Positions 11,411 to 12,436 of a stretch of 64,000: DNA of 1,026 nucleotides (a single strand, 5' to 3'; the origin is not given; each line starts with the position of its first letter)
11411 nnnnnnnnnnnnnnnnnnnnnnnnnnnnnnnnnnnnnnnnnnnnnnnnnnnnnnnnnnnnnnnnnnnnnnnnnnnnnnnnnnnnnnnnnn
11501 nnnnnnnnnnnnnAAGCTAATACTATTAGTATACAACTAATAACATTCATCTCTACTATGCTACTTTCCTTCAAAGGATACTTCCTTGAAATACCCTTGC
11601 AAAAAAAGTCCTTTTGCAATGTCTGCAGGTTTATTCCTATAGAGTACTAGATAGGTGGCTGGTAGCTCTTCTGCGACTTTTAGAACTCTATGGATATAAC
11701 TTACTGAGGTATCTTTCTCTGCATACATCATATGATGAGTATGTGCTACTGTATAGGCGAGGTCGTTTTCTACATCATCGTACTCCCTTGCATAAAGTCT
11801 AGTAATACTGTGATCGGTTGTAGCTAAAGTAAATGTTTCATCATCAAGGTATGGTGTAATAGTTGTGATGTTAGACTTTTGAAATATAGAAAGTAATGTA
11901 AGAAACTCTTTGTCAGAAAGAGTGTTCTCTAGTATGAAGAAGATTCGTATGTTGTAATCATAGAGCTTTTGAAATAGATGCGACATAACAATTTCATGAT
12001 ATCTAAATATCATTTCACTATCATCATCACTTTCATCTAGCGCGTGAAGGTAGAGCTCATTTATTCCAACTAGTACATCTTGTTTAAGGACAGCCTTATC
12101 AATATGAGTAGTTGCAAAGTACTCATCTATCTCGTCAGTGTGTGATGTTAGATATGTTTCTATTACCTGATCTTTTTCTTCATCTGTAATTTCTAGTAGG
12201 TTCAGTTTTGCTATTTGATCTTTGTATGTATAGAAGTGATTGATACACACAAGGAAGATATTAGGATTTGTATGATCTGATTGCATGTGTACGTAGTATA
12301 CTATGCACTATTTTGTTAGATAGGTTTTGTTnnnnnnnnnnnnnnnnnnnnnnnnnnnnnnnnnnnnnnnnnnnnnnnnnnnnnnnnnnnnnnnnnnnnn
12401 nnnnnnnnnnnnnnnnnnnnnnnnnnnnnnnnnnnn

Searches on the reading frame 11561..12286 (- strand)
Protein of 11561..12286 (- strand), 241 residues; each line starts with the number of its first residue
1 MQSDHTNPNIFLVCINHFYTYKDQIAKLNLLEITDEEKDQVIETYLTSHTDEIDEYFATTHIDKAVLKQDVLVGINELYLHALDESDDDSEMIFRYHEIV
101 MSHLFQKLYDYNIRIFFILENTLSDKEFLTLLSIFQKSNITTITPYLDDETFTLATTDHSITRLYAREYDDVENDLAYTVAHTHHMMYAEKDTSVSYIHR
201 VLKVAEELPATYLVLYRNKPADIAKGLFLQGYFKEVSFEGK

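Call 3: search_protein_families(library=pfam, proteins=[window:11561-12286:-], max_evalue=0.01)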
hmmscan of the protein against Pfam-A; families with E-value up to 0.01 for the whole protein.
window:11561-12286:- (241 aa): 0 families

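Call 4: search_protein_families(library=ncbifam, proteins=[window:11561-12286:-], max_evalue=0.01)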
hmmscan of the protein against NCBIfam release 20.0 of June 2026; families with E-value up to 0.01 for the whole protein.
window:11561-12286:- (241 aa): 0 families

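Call 5: search_protein_families(library=padloc, proteins=[window:11561-12286:-], max_evalue=0.01)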
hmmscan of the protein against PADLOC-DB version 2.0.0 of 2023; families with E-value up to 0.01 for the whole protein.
window:11561-12286:- (241 aa): 0 families

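Call 6: search_protein_families(library=phrogs, proteins=[window:11561-12286:-], max_evalue=0.01)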
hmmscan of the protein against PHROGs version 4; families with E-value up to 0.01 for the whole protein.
window:11561-12286:- (241 aa): 1 family
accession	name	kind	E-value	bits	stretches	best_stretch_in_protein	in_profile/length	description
phrog_17478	-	unknown function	0.0065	17.8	0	158-207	27-76/79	-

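Call 75: search_protein_families(library=phrogs, proteins=[window:11561-12286:-], max_evalue=0.01)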
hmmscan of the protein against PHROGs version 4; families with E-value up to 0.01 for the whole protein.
window:11561-12286:- (241 aa): 1 family
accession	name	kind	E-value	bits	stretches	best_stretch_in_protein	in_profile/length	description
phrog_17478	-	unknown function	0.0065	17.8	0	158-207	27-76/79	-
